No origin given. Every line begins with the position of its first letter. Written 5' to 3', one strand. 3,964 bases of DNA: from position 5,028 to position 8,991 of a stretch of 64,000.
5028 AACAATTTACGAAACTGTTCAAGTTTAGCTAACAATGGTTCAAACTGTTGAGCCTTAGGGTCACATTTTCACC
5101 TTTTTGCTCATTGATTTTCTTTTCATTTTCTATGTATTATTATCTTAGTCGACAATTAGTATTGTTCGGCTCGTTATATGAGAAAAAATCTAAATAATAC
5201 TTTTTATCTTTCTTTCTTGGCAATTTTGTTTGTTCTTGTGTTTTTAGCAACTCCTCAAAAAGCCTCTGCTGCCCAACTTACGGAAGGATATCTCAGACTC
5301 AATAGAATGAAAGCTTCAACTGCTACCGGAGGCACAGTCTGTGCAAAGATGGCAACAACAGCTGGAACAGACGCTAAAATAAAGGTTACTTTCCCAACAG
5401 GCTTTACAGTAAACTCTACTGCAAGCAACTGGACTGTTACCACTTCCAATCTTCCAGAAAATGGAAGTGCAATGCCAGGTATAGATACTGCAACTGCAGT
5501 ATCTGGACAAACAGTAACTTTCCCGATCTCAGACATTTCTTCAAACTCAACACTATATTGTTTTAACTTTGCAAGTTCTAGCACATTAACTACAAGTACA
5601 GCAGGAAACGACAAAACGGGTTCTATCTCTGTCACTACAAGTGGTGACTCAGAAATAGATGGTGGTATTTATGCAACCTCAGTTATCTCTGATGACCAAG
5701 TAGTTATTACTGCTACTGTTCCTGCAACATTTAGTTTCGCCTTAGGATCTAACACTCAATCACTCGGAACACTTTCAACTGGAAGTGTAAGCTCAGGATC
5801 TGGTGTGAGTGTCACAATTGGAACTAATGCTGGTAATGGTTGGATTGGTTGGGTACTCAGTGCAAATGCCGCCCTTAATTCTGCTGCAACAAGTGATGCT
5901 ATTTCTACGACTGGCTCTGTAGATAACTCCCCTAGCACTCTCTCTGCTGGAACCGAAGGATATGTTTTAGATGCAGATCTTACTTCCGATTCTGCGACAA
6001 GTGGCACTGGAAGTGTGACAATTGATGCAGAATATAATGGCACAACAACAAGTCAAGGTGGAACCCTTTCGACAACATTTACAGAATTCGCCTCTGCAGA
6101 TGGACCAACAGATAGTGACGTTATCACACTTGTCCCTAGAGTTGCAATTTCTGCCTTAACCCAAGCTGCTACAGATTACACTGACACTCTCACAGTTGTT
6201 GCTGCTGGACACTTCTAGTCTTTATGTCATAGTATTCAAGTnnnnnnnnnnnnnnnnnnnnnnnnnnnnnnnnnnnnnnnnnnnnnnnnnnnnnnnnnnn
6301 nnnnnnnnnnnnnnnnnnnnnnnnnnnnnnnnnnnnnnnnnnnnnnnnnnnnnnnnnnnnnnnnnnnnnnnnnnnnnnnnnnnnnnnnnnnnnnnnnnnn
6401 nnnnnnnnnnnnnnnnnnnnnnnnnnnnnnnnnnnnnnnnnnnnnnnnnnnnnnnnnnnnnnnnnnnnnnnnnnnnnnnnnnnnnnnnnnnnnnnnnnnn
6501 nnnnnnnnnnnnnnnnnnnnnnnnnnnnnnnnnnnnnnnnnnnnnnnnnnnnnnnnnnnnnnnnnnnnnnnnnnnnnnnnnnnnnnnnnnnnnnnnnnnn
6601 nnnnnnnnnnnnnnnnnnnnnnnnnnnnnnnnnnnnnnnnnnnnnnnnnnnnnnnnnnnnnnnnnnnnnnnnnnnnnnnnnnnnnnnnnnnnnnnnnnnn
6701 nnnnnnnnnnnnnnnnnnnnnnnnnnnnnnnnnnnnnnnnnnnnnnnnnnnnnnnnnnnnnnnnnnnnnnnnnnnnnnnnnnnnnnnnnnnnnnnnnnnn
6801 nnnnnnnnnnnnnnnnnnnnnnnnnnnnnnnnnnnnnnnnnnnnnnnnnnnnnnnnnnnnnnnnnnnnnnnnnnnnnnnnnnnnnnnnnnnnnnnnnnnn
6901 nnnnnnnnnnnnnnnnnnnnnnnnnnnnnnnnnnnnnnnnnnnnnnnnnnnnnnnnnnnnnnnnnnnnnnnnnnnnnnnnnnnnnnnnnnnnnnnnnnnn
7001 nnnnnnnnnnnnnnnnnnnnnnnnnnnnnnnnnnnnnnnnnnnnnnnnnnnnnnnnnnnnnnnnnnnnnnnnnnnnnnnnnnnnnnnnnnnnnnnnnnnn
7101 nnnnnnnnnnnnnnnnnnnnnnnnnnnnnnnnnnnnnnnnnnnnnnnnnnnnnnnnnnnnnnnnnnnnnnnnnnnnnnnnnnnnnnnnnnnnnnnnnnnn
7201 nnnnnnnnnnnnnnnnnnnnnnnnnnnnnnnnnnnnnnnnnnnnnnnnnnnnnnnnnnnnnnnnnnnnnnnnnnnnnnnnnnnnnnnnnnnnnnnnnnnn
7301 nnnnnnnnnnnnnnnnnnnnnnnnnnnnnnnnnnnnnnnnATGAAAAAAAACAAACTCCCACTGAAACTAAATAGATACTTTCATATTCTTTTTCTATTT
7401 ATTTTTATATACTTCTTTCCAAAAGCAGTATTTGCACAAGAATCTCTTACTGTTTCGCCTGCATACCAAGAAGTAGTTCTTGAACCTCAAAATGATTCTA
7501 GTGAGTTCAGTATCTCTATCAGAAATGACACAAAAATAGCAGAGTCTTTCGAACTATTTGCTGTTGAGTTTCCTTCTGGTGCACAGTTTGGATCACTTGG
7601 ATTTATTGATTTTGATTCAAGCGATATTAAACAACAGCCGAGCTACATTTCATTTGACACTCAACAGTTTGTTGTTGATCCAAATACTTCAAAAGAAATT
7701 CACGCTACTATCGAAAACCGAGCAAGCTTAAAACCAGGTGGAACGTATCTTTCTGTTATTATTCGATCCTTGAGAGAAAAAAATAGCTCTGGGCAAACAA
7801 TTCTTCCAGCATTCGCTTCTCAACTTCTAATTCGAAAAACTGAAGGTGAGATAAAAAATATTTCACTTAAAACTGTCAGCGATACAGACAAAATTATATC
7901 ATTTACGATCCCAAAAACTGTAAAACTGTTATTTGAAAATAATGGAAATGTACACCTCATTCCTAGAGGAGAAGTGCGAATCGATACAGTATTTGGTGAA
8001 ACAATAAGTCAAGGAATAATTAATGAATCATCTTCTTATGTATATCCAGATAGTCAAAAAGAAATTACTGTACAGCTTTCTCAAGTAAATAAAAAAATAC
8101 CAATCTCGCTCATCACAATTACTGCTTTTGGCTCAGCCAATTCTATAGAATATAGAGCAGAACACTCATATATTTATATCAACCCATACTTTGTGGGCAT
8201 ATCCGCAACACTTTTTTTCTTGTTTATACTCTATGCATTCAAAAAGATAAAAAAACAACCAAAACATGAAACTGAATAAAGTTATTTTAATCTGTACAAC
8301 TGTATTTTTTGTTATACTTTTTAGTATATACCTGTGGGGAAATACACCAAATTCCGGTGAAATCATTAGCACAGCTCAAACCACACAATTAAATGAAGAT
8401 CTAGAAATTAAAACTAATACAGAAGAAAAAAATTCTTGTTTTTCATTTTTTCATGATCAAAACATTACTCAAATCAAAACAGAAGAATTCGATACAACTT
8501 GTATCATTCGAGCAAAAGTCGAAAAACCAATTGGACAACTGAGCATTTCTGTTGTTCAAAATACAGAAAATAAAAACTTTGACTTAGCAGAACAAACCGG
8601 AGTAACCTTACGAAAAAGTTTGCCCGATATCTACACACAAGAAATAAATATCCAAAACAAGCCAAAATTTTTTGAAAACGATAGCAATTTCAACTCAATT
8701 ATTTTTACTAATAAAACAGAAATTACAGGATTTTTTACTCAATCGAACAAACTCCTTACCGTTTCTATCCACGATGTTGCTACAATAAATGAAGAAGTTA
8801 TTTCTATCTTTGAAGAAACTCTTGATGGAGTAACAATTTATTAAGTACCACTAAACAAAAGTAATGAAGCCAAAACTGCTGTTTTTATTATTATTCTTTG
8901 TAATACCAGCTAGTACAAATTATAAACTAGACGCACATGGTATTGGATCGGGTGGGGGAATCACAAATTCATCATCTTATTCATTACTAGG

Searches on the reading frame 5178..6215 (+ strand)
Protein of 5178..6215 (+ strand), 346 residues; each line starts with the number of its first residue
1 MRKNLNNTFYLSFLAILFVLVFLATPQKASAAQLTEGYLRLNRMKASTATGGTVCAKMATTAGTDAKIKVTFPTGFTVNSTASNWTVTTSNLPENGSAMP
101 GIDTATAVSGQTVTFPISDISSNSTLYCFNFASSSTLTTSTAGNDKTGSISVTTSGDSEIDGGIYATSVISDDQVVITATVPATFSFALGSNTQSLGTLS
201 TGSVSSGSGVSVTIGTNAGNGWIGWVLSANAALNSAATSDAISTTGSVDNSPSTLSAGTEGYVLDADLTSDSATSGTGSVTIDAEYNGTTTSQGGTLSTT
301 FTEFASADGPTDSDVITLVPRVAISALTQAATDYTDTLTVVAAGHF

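Call 15: search_protein_families(library=pfam, proteins=[window:5178-6215:+], max_evalue=0.01)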
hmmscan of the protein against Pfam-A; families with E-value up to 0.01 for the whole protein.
window:5178-6215:+ (346 aa): 0 families

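Call 49: search_protein_families(library=pfam, proteins=[window:5178-6215:+], max_evalue=10)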
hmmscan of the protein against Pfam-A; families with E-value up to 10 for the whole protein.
window:5178-6215:+ (346 aa): 1 family
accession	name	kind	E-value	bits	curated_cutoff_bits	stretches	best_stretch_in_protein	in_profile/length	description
PF24199.1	DUF7424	-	0.098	12.9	27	1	78-125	133-181/196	Domain of unknown function (DUF7424)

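Call 78: search_protein_families(library=padloc, proteins=[window:5178-6215:+], max_evalue=0.01)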
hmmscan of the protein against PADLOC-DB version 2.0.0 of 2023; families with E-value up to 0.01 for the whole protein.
window:5178-6215:+ (346 aa): 0 families

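Call 83: search_solved_structures(query=window:5178-6215:+, max_evalue=10, show_alignments=1)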
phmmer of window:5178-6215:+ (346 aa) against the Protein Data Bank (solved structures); distinct sequences matched with E-value up to 10: 1.
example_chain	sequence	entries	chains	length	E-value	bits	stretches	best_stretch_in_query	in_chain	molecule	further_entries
2aoq_A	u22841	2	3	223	0.29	13.6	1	182-270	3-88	DNA mismatch repair protein mutH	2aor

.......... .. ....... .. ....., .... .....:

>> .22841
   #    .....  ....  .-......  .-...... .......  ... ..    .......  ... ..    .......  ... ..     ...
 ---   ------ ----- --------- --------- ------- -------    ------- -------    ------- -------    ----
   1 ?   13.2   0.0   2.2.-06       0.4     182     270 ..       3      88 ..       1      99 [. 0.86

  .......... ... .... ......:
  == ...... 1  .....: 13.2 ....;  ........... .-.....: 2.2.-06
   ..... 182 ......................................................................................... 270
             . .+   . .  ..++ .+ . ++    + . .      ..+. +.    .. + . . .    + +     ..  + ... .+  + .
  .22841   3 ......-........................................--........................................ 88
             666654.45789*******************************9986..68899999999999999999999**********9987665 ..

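Call 85: search_protein_families(library=ncbifam, proteins=[window:5178-6215:+], max_evalue=1)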
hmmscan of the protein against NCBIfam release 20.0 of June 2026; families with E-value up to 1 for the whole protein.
window:5178-6215:+ (346 aa): 0 families

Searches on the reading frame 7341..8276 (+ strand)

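Call 15: search_protein_families(library=pfam, proteins=[window:7341-8276:+], max_evalue=0.01)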
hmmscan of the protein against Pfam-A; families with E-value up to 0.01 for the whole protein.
window:7341-8276:+ (312 aa): 1 family
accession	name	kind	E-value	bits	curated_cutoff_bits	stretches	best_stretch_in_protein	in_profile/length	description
PF06280.18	fn3_5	-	0.0019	19.3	27.6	0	51-132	7-86/112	Fn3-like domain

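Call 49: search_protein_families(library=pfam, proteins=[window:7341-8276:+], max_evalue=10)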
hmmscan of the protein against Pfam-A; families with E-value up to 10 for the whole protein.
window:7341-8276:+ (312 aa): 1 family
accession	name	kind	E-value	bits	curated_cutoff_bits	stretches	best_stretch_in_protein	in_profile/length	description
PF06280.18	fn3_5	-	0.0019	19.3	27.6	1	51-132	7-86/112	Fn3-like domain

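Call 78: search_protein_families(library=padloc, proteins=[window:7341-8276:+], max_evalue=0.01)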
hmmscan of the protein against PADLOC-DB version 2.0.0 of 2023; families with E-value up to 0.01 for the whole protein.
window:7341-8276:+ (312 aa): 0 families

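Call 85: search_protein_families(library=ncbifam, proteins=[window:7341-8276:+], max_evalue=1)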
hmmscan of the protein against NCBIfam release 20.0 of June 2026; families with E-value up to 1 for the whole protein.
window:7341-8276:+ (312 aa): 4 families
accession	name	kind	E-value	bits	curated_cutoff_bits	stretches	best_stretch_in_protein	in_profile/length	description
TIGR04520.1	ECF_ATPase_1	equivalog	0.015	14.8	315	0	226-261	159-194/269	energy-coupling factor transporter ATPase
NF003293.0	PRK04290.1-2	equivalog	0.047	13.7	176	1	191-248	75-133/148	30S ribosomal protein S6e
TIGR03556.1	photolyase_8HDF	exception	0.048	12.6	884.6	1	168-309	166-304/471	deoxyribodipyrimidine photo-lyase, 8-HDF type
NF053819.1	EF0750_LPXTG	subfamily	0.16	12.5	47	1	1-34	1-28/105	EF2685/EF0750 family sortase-dependent surface protein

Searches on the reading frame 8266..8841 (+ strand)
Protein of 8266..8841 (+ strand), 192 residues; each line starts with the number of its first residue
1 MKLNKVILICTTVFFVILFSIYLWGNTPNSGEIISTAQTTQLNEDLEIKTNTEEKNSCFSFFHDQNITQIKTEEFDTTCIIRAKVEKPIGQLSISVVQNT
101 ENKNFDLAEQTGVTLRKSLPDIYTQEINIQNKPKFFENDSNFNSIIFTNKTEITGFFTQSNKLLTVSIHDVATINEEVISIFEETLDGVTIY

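Call 15: search_protein_families(library=pfam, proteins=[window:8266-8841:+], max_evalue=0.01)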
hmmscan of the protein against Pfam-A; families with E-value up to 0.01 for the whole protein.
window:8266-8841:+ (192 aa): 0 families

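Call 49: search_protein_families(library=pfam, proteins=[window:8266-8841:+], max_evalue=10)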
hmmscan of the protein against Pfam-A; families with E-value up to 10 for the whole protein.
window:8266-8841:+ (192 aa): 1 family
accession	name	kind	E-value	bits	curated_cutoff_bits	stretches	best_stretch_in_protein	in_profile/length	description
PF16421.10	E2F_CC-MB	-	0.15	12.6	33.9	1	41-86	21-65/96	E2F transcription factor CC-MB domain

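Call 85: search_protein_families(library=ncbifam, proteins=[window:8266-8841:+], max_evalue=1)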
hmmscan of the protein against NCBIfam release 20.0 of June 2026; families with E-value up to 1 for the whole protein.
window:8266-8841:+ (192 aa): 1 family
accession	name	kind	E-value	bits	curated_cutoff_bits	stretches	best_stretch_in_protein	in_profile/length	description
TIGR02888.1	spore_YlmC_YmxH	subfamily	0.046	13.9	44.2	1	137-179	31-72/76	YlmC/YmxH family sporulation protein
